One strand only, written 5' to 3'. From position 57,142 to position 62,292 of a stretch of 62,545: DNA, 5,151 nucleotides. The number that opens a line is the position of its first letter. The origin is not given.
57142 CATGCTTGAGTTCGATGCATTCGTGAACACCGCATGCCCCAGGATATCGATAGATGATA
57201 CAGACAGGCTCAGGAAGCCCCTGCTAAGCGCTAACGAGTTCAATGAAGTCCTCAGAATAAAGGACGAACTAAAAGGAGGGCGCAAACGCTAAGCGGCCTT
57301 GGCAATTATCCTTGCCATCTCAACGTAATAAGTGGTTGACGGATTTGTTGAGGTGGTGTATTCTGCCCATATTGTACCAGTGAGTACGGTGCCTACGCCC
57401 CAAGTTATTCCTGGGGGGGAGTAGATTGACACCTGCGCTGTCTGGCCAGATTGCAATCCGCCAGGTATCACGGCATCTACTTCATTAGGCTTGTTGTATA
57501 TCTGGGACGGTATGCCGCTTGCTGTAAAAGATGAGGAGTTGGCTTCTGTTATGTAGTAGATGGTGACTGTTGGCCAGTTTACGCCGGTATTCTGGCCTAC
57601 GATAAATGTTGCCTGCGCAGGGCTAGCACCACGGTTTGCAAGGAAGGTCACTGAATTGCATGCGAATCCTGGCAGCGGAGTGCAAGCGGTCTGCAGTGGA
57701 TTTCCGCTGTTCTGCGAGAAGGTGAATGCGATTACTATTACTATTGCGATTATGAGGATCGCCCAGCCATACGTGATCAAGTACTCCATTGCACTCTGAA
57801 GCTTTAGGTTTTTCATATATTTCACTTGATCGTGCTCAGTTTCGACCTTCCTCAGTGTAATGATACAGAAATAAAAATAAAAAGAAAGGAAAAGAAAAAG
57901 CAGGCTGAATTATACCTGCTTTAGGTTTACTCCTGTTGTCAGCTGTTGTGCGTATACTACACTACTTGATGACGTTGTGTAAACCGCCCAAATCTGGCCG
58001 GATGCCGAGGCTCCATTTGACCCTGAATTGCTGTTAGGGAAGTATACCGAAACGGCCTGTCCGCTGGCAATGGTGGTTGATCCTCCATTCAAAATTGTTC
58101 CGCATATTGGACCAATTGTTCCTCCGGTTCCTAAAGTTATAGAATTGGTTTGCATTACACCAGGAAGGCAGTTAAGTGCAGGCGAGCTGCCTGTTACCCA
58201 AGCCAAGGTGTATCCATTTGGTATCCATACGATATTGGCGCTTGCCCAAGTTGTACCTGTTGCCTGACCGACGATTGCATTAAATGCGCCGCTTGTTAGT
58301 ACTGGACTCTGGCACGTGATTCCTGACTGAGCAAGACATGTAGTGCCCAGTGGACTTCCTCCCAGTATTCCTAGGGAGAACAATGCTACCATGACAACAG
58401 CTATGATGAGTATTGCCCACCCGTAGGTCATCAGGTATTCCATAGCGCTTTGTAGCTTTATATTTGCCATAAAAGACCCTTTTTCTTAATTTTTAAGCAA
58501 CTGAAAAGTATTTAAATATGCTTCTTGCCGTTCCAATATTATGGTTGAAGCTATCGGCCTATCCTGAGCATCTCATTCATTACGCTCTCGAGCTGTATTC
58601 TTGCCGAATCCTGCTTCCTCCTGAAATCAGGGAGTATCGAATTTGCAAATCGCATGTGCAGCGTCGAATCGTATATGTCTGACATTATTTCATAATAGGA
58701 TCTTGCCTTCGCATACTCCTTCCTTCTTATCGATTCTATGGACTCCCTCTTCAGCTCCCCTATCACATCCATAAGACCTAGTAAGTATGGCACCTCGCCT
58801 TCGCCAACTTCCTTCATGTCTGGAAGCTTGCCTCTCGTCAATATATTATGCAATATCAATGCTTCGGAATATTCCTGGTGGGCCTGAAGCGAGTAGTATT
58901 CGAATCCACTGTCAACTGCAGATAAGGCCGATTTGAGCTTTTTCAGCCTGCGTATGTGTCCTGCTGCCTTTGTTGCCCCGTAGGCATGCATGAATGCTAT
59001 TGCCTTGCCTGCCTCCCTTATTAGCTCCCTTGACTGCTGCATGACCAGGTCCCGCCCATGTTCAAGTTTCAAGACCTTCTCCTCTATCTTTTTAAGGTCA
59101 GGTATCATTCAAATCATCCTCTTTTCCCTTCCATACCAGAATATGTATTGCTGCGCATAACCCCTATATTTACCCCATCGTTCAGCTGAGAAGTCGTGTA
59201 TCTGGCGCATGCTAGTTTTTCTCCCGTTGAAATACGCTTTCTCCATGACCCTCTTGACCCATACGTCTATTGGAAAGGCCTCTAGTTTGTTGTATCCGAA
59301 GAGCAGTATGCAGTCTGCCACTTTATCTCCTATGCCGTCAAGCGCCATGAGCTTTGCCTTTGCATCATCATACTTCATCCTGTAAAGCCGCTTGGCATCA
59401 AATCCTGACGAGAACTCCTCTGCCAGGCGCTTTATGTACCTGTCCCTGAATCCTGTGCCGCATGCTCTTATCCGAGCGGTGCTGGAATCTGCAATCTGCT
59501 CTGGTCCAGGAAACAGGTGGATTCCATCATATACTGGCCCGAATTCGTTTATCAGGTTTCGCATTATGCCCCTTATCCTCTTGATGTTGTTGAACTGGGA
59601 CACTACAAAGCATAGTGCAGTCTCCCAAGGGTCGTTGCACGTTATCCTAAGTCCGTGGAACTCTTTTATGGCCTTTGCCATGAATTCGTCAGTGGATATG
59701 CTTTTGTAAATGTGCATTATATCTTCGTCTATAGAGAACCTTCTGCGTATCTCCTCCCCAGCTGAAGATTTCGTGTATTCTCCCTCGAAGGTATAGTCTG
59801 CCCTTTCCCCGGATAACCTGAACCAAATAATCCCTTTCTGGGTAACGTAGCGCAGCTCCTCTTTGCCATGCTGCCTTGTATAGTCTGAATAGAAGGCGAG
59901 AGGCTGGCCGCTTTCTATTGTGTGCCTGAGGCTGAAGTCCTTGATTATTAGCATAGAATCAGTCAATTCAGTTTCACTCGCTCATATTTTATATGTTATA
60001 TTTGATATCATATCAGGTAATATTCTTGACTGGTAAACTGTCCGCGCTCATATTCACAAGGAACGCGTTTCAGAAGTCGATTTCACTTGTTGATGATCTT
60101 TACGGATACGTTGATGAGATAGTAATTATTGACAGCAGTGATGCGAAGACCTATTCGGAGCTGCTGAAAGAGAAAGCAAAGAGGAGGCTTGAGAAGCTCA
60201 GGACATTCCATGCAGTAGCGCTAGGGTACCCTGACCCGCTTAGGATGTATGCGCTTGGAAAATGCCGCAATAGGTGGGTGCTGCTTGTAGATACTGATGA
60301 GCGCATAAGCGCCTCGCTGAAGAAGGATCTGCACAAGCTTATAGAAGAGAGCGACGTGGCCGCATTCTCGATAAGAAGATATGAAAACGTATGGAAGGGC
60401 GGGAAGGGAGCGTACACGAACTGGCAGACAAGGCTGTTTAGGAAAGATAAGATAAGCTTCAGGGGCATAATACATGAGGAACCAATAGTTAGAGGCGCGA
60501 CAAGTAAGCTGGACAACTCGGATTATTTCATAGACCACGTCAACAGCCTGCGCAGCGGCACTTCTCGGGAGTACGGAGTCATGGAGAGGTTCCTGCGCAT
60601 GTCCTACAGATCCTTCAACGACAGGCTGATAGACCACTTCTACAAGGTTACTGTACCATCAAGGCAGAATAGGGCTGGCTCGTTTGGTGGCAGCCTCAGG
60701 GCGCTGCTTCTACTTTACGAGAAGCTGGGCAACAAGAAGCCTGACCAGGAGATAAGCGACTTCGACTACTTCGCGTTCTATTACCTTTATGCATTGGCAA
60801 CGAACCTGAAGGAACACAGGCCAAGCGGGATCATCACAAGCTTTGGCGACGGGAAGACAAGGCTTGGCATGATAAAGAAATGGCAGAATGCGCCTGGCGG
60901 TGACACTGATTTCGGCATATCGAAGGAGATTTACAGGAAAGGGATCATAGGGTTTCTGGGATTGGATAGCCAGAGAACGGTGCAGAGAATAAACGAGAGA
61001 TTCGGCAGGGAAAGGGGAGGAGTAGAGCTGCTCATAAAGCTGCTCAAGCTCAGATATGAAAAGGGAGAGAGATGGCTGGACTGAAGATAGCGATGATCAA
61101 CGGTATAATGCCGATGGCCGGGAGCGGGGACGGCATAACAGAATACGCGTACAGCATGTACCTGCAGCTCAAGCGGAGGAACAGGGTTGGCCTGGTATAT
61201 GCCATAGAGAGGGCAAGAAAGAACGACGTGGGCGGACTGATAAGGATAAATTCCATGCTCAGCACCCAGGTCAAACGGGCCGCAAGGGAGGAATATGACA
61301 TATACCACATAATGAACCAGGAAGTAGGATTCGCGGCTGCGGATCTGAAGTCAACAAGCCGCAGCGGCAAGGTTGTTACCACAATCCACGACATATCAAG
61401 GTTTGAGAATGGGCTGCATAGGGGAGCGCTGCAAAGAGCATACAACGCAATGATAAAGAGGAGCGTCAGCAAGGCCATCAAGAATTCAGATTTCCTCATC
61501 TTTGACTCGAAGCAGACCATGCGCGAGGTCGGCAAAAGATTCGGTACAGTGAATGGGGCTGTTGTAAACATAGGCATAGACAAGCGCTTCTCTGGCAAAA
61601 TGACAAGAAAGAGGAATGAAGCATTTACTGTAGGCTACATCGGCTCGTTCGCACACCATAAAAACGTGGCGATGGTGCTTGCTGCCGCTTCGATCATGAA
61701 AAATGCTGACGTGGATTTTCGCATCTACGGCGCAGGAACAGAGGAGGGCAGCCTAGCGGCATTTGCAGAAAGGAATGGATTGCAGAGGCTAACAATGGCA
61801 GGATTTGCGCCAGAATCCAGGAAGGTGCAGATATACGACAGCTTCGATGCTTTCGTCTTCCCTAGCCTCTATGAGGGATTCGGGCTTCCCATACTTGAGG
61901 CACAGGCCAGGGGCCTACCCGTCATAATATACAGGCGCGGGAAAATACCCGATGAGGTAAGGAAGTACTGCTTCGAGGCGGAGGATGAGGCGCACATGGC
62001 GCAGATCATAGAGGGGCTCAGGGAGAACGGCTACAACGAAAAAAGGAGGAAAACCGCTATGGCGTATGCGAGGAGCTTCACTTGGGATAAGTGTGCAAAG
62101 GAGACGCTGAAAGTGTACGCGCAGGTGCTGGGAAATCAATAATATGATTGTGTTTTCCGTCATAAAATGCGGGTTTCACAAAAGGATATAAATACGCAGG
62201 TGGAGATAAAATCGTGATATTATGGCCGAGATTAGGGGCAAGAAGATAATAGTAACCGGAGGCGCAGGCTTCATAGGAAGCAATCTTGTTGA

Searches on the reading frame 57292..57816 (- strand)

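Call 93: search_protein_families(library=pfam, proteins=[window:57292-57816:-], max_evalue=10)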
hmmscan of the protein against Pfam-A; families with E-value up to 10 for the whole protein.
seq(175 aa): 2 families
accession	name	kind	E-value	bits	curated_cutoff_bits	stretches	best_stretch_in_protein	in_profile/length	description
PF17248.7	DUF5317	-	0.061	13.8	25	1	8-72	26-87/151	Family of unknown function (DUF5317)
PF13157.11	Enas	-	0.37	11.3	22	1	55-102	44-85/112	Endospore appendages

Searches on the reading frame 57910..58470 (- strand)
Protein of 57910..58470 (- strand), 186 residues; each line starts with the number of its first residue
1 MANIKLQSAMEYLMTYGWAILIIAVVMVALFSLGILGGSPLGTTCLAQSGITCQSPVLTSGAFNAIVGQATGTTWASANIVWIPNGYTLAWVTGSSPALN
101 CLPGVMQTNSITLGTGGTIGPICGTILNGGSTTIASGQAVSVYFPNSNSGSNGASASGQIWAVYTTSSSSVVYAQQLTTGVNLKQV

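Call 31: search_protein_families(library=pfam, proteins=[window:57910-58470:-], max_evalue=0.01)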
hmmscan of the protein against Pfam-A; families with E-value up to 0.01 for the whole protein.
window:57910-58470:- (186 aa): 0 families

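Call 93: search_protein_families(library=pfam, proteins=[window:57913-58470:-], max_evalue=10)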
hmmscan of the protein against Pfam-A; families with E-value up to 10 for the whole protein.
seq(186 aa): 1 family
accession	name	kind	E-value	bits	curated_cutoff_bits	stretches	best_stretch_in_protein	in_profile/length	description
PF02734.22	Dak2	-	0.19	12.1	27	1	111-140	41-70/174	DAK2 domain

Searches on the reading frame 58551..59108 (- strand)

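Call 31: search_protein_families(library=pfam, proteins=[window:58551-59108:-], max_evalue=0.01)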
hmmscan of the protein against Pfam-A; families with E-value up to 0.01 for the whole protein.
window:58551-59108:- (185 aa): 1 family
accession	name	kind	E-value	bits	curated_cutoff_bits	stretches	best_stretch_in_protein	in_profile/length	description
PF01997.21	Translin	-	1.4e-09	38.7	25.9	1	19-174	3-192/205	Translin family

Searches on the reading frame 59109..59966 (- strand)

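Call 31: search_protein_families(library=pfam, proteins=[window:59109-59966:-], max_evalue=0.01)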
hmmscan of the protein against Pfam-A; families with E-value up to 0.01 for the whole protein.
window:59109-59966:- (285 aa): 3 families
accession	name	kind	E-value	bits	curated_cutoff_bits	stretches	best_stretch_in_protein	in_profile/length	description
PF00730.31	HhH-GPD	-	1.1e-09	39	26.2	1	120-264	3-106/108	HhH-GPD superfamily base excision DNA repair protein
PF07934.18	OGG_N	-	4.9e-08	33.6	23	1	9-116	7-114/115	8-oxoguanine DNA glycosylase, N-terminal domain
PF00633.29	HHH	-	0.0072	16.6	24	0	205-223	12-30/30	Helix-hairpin-helix motif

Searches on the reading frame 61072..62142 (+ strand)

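Call 31: search_protein_families(library=pfam, proteins=[window:61072-62142:+], max_evalue=0.01)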
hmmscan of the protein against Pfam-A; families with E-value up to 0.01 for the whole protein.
window:61072-62142:+ (356 aa): 5 families
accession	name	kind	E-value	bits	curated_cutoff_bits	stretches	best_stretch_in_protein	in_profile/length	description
PF00534.26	Glycos_transf_1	-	1.3e-23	83.8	26.4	1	178-327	9-164/172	Glycosyl transferases group 1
PF13692.12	Glyco_trans_1_4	-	1.4e-23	84.2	27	1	185-318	2-141/142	Glycosyl transferases group 1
PF13439.12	Glyco_transf_4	-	1.3e-06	28.9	28.5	1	63-170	61-167/170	Glycosyltransferase Family 4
PF20706.3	GT4-conflict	-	1.3e-06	28.1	26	1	151-288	163-312/385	Family 4 Glycosyltransferase in conflict systems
PF13579.12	Glyco_trans_4_4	-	0.00029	21.7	29.7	1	65-157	61-145/158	Glycosyl transferase 4-like domain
